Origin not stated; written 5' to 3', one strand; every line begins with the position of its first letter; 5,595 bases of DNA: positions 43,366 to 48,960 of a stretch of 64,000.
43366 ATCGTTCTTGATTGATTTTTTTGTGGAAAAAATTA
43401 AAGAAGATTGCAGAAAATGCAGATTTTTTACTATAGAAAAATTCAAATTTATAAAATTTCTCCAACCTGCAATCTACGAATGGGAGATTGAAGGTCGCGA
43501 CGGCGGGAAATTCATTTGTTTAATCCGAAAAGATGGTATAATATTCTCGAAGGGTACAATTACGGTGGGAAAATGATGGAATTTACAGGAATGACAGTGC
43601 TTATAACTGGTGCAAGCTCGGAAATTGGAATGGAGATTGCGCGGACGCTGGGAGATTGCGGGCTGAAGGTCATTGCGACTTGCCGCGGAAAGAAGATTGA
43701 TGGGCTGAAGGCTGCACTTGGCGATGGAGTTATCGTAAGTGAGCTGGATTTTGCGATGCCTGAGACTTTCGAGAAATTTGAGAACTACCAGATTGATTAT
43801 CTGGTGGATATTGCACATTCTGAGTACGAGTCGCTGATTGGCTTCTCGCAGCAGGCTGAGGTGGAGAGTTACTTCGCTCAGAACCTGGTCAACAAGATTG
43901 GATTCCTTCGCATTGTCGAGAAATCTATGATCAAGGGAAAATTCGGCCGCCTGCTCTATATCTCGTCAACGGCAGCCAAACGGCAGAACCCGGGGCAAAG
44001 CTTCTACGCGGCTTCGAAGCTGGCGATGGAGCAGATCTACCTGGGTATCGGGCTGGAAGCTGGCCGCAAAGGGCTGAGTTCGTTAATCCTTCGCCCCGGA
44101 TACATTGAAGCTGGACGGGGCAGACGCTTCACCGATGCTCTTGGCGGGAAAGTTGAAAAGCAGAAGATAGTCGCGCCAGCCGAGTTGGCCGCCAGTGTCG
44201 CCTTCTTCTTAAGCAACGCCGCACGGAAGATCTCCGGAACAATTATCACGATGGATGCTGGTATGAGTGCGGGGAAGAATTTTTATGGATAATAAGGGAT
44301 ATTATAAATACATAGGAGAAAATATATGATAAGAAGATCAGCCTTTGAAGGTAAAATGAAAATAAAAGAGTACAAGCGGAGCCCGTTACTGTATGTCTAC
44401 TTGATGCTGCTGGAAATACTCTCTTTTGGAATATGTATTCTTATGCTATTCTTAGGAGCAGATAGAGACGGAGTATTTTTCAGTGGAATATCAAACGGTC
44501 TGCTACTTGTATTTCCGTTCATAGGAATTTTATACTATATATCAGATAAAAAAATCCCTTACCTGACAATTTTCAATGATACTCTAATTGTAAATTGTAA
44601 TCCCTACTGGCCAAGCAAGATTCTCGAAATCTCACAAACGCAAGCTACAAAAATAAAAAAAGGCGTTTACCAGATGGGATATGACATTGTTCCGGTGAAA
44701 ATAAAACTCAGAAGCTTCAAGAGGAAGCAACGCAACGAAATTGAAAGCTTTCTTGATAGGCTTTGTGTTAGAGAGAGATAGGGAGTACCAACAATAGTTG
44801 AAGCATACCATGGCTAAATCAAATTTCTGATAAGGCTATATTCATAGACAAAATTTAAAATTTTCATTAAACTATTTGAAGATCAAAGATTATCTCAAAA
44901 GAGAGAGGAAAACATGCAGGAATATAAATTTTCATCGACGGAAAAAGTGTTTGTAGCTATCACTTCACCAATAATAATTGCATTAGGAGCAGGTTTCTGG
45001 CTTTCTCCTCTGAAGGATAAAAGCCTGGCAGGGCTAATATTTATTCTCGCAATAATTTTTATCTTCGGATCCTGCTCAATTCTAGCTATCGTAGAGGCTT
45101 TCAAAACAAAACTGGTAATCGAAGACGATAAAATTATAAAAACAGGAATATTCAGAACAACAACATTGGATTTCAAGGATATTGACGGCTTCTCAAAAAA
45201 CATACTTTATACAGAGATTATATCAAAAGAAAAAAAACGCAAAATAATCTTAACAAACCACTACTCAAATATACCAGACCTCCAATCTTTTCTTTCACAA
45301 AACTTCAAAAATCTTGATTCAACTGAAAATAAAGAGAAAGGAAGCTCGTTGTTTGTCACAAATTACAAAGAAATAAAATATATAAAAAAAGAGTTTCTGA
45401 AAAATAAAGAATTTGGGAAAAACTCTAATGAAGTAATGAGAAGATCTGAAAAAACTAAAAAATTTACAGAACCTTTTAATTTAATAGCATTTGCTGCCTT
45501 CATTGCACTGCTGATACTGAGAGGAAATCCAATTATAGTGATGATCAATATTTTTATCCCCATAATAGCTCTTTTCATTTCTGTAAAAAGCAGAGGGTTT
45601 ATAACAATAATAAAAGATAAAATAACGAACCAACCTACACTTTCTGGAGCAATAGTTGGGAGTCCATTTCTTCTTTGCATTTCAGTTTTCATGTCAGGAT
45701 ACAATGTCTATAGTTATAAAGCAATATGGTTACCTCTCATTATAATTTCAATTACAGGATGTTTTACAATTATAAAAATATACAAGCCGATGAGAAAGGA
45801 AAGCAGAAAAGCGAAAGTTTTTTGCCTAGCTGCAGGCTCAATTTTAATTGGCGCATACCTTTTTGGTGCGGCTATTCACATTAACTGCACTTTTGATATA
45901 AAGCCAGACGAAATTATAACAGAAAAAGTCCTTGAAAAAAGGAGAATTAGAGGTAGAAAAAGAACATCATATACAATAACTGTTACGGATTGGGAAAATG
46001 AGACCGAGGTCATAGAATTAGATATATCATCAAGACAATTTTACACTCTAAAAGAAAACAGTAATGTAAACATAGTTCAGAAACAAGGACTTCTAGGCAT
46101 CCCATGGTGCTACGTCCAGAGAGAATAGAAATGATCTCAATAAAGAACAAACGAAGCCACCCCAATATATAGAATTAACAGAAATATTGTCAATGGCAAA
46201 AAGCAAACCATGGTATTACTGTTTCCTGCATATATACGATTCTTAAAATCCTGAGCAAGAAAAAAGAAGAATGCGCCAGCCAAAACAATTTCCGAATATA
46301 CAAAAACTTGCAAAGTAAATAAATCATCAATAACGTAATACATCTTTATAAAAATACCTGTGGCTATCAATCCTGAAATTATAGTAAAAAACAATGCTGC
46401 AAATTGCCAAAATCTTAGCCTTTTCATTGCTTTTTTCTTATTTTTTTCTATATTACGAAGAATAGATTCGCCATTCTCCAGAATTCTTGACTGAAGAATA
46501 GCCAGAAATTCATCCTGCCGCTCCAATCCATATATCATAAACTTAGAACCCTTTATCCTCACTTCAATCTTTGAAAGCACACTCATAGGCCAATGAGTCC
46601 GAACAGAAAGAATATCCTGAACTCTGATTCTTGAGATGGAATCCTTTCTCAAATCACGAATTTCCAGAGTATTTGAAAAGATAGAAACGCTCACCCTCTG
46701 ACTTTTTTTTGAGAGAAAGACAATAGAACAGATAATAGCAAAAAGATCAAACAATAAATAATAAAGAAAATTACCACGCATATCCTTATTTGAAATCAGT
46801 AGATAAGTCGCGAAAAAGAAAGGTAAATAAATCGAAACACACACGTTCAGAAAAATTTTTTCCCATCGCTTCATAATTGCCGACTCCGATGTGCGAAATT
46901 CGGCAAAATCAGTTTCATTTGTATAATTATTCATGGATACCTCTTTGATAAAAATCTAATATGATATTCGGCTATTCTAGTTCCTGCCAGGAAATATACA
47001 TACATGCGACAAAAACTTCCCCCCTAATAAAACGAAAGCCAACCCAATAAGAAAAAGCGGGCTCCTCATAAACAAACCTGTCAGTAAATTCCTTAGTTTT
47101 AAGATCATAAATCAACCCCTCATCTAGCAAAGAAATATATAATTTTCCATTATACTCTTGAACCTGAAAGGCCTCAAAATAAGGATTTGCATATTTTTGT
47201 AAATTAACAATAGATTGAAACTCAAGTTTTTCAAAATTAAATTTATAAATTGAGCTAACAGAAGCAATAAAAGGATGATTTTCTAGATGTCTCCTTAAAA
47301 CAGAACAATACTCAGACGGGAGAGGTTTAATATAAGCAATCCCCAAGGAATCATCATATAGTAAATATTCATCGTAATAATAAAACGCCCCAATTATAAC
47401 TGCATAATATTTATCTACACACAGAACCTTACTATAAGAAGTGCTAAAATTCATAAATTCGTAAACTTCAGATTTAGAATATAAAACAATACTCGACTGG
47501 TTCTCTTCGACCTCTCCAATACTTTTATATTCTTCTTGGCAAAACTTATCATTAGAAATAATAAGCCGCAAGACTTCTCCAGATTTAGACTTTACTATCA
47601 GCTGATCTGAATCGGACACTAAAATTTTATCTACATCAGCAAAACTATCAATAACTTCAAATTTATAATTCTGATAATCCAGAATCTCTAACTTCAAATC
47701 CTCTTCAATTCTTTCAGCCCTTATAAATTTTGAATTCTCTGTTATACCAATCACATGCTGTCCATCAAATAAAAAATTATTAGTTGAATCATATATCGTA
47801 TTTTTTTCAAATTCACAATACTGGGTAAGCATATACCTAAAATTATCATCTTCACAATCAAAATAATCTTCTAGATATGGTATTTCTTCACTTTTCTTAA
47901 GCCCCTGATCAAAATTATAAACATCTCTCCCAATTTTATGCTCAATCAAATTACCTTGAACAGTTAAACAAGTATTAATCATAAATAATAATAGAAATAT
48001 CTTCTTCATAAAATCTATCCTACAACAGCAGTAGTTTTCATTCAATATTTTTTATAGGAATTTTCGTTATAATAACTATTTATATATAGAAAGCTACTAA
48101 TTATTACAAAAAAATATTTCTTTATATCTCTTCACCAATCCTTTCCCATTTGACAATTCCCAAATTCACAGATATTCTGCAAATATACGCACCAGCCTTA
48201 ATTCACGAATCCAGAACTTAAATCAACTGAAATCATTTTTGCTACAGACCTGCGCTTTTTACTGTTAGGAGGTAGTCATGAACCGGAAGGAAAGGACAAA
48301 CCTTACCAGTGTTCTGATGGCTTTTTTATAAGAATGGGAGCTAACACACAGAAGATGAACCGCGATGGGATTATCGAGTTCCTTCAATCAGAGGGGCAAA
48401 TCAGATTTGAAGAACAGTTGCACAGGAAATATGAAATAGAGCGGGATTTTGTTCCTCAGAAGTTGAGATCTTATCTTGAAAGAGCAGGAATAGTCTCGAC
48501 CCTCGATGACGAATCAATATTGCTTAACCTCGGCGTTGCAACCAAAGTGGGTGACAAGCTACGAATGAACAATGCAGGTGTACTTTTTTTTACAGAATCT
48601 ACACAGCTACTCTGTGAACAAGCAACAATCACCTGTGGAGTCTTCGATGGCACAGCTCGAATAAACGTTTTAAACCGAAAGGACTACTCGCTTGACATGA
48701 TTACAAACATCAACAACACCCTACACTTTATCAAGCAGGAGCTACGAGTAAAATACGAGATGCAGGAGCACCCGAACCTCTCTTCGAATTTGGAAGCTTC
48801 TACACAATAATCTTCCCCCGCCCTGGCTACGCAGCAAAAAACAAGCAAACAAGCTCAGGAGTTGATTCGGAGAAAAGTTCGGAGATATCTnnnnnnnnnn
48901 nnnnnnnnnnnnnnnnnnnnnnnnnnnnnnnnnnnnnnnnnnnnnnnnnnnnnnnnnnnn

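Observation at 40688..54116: Two visibly GC-rich blocks forming a split, probably horizontally acquired lipid-biosynthesis island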

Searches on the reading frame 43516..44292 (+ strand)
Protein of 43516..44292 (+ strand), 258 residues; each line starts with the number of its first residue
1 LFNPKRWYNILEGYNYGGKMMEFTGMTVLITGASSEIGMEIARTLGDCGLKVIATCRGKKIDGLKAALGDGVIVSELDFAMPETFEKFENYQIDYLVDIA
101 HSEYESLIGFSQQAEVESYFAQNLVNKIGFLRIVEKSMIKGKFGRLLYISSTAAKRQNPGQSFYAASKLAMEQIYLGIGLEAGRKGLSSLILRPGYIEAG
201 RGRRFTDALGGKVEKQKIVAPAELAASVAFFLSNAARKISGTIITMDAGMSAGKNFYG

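Call 4: search_protein_families(library=pfam, proteins=[window:43516-44292:+], max_evalue=0.01)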
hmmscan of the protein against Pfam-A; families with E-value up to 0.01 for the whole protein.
window:43516-44292:+ (258 aa): 5 families
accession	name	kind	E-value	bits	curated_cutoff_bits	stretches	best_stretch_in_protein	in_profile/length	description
PF00106.31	adh_short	-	1.2e-19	71.1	26.6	1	27-200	2-185/195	short chain dehydrogenase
PF13561.12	adh_short_C2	-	2.1e-18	67.2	27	1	32-251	1-236/236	Enoyl-(Acyl carrier protein) reductase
PF01370.27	Epimerase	-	3.7e-05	23.7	20.9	1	28-195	1-170/240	NAD dependent epimerase/dehydratase family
PF04321.23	RmlD_sub_bind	-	0.0036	16.9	27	0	26-100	1-59/287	RmlD substrate binding domain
PF08659.16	KR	-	0.0052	17.2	22.6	0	27-171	2-156/180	KR domain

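Call 5: search_protein_families(library=ncbifam, proteins=[window:43516-44292:+], max_evalue=0.01)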
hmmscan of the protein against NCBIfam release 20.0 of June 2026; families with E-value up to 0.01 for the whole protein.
window:43516-44292:+ (258 aa): 195 families (the best 25 are shown)
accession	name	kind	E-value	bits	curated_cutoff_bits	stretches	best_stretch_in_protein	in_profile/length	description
NF004199.0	PRK05653.1-4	equivalog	3.8e-28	98.7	301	1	21-250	1-245/247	3-oxoacyl-ACP reductase FabG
TIGR01830.1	3oxo_ACP_reduc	equivalog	7.9e-24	84.7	297.75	1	28-250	1-238/239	3-oxoacyl-[acyl-carrier-protein] reductase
NF040605.2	mycolic_FabG1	exception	6.9e-23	81.7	420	1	27-253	3-232/233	3-oxoacyl-ACP reductase FabG1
NF047420.2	EF_P_mod_YmfI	equivalog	3.1e-20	72.9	238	1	28-250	2-235/236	elongation factor P 5-aminopentanone reductase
NF004197.0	PRK05653.1-1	equivalog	9.1e-20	71.3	332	1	22-251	4-247/249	3-oxoacyl-ACP reductase FabG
NF004778.0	PRK06124.1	equivalog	1.3e-19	70.6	303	1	22-252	8-254/256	SDR family oxidoreductase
NF009547.0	PRK12936.1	subfamily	1.4e-19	70.7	436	1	20-251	1-243/245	3-ketoacyl-(acyl-carrier-protein) reductase NodG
NF006074.0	PRK08220.1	equivalog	2.5e-18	66.6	312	1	20-197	3-180/251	2,3-dihydro-2,3-dihydroxybenzoate dehydrogenase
TIGR01829.1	AcAcCoA_reduct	subfamily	1.1e-17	64.6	302.1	1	28-250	3-240/242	acetoacetyl-CoA reductase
NF006073.0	PRK08219.1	equivalog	1.4e-17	64.2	218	1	27-234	5-211/227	SDR family oxidoreductase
NF009464.0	PRK12824.1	subfamily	1.7e-17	63.9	269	1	28-250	5-242/245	3-oxoacyl-ACP reductase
NF005559.1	PRK07231.1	subfamily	2.1e-17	63.5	215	1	23-251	2-248/249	glucose 1-dehydrogenase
NF009466.0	PRK12826.1-2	subfamily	2.4e-17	63.2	222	1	26-251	4-245/248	3-oxoacyl-ACP reductase FabG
TIGR04316.1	dhbA_paeA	equivalog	4.2e-17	62.6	300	1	28-249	1-246/250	2,3-dihydro-2,3-dihydroxybenzoate dehydrogenase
NF004824.0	PRK06180.1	subfamily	8.7e-17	61.2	298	1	26-196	5-182/279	oxidoreductase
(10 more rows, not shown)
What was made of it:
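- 43573..44292 (+): Classical SDR (TGxxxxIG and YxxxK motifs), the presumed 3-oxoacyl-ACP reductase. The start is set at the ATG that overlaps the HD1 stop. Pfam adh_short; best NCBIfam match FabG at 98.7 bits, below cut-off (calls 4, 5).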

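Call 77: find_encoding_contigs(protein=window:43573-44292:+, flank=10000, max_places=5)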
Protein window:43573-44292:+ (239 aa): no gene with exactly this product is on record in the collection.

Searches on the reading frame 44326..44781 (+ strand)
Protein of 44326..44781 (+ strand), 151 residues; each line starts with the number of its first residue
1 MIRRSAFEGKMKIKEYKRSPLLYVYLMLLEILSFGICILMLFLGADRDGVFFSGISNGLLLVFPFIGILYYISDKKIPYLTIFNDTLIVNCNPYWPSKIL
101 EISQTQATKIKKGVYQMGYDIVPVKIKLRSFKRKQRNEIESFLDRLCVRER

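Call 22: search_protein_families(library=pfam, proteins=[window:44326-44781:+], max_evalue=0.01)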
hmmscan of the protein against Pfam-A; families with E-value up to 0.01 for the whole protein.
window:44326-44781:+ (151 aa): 0 families

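Call 68: search_protein_families(library=pfam, proteins=[window:44326-44781:+], max_evalue=1)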
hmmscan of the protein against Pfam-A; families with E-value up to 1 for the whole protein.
window:44326-44781:+ (151 aa): 1 family
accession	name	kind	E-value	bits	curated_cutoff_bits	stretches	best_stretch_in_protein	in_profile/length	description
PF20394.4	DUF6688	-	0.036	14.1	26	1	15-73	105-160/248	DUF6688 N-terminal domain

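Call 75: find_encoding_contigs(protein=window:44326-44781:+, flank=10000, max_places=5)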
Protein window:44326-44781:+ (151 aa): no gene with exactly this product is on record in the collection.

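Call 90: search_protein_families(library=padloc, proteins=[window:44326-44781:+], max_evalue=0.01)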
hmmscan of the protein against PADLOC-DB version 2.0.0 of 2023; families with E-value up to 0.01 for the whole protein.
window:44326-44781:+ (151 aa): 0 families

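Call 91: search_protein_families(library=ncbifam, proteins=[window:44326-44781:+], max_evalue=0.1)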
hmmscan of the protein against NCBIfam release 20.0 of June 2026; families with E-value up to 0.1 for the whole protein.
window:44326-44781:+ (151 aa): 0 families

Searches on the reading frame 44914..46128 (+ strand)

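Call 22: search_protein_families(library=pfam, proteins=[window:44914-46128:+], max_evalue=0.01)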
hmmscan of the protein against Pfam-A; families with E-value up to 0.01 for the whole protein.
window:44914-46128:+ (404 aa): 0 families

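Call 68: search_protein_families(library=pfam, proteins=[window:44914-46128:+], max_evalue=1)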
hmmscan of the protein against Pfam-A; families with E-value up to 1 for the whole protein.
window:44914-46128:+ (404 aa): 2 families
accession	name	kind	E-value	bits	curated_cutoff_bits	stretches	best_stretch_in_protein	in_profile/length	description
PF07735.22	FBA_2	-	0.062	13.8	22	1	123-167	2-47/67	F-box associated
PF03208.24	PRA1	-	0.7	9.9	30.1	1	189-257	41-109/143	PRA1 family protein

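Call 90: search_protein_families(library=padloc, proteins=[window:44914-46128:+], max_evalue=0.01)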
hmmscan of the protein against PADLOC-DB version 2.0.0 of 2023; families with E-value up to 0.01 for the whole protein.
window:44914-46128:+ (404 aa): 0 families

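Call 91: search_protein_families(library=ncbifam, proteins=[window:44914-46128:+], max_evalue=0.1)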
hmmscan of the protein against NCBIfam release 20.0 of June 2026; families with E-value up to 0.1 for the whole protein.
window:44914-46128:+ (404 aa): 2 families
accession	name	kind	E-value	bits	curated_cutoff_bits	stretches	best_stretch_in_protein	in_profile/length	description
NF041635.1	STM3941_fam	subfamily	0.00078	19.4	40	1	9-96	3-94/157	STM3941 family protein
NF038396.1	NF038396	subfamily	0.0097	15.7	40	0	23-56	19-51/59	NF038396 family protein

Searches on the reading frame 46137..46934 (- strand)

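Call 22: search_protein_families(library=pfam, proteins=[window:46137-46934:-], max_evalue=0.01)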
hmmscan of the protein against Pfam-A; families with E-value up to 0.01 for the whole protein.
window:46137-46934:- (265 aa): 0 families

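Call 68: search_protein_families(library=pfam, proteins=[window:46137-46934:-], max_evalue=1)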
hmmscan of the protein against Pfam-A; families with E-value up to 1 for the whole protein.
window:46137-46934:- (265 aa): 2 families
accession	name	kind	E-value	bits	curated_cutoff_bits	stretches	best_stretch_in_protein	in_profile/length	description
PF13907.11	CHD1-like_C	-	0.065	14.1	28.3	1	139-184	35-82/96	Chromodomain-helicase-DNA-binding protein 1-like, C-terminal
PF20303.3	YLATT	-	0.26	11.6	26.7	1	18-82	29-96/107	YEATS-Like-Associating Three TM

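Call 90: search_protein_families(library=padloc, proteins=[window:46137-46934:-], max_evalue=0.01)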
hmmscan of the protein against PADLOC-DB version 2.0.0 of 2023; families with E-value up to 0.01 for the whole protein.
window:46137-46934:- (265 aa): 0 families

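Call 91: search_protein_families(library=ncbifam, proteins=[window:46137-46934:-], max_evalue=0.1)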
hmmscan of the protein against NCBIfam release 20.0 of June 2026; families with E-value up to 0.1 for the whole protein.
window:46137-46934:- (265 aa): 0 families

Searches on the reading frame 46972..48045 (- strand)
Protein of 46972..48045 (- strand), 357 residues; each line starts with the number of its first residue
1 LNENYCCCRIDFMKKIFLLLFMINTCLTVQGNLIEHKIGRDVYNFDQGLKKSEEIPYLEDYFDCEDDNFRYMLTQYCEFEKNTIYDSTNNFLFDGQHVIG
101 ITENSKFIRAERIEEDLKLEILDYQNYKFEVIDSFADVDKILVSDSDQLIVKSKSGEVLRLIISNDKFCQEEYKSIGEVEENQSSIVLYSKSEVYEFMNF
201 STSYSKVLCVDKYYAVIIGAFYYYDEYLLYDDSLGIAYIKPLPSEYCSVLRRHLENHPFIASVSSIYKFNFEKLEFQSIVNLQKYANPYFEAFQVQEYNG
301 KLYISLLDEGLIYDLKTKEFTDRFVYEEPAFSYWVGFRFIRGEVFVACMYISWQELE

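Call 22: search_protein_families(library=pfam, proteins=[window:46972-48045:-], max_evalue=0.01)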
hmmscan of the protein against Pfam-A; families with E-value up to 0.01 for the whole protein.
window:46972-48045:- (357 aa): 0 families

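Call 68: search_protein_families(library=pfam, proteins=[window:46972-48045:-], max_evalue=1)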
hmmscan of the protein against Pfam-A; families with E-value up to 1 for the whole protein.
window:46972-48045:- (357 aa): 1 family
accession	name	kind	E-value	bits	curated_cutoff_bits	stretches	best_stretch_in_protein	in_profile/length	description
PF21098.3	PH-GRAM_MTMR6-like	-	0.17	12.5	23.5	1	139-176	50-88/92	MTMR6-9, GRAM domain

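Call 90: search_protein_families(library=padloc, proteins=[window:46972-48045:-], max_evalue=0.01)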
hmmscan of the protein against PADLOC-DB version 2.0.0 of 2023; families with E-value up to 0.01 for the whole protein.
window:46972-48045:- (357 aa): 0 families

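Call 91: search_protein_families(library=ncbifam, proteins=[window:46972-48045:-], max_evalue=0.1)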
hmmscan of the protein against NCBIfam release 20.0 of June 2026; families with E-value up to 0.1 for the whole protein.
window:46972-48045:- (357 aa): 0 families

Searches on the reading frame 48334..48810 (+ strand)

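Call 22: search_protein_families(library=pfam, proteins=[window:48334-48810:+], max_evalue=0.01)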
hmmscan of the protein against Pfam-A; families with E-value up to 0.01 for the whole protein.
window:48334-48810:+ (158 aa): 0 families

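Call 68: search_protein_families(library=pfam, proteins=[window:48334-48810:+], max_evalue=1)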
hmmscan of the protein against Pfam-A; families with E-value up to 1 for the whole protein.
window:48334-48810:+ (158 aa): 0 families

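Call 90: search_protein_families(library=padloc, proteins=[window:48334-48810:+], max_evalue=0.01)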
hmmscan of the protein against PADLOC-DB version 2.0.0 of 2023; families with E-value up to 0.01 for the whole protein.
window:48334-48810:+ (158 aa): 1 family
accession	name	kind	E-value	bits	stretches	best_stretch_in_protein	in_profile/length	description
PDLC02394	pAgo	-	0.00034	16.5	1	3-105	155-258/1121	-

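Call 91: search_protein_families(library=ncbifam, proteins=[window:48334-48810:+], max_evalue=0.1)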
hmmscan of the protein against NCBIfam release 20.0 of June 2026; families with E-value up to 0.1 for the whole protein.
window:48334-48810:+ (158 aa): 0 families
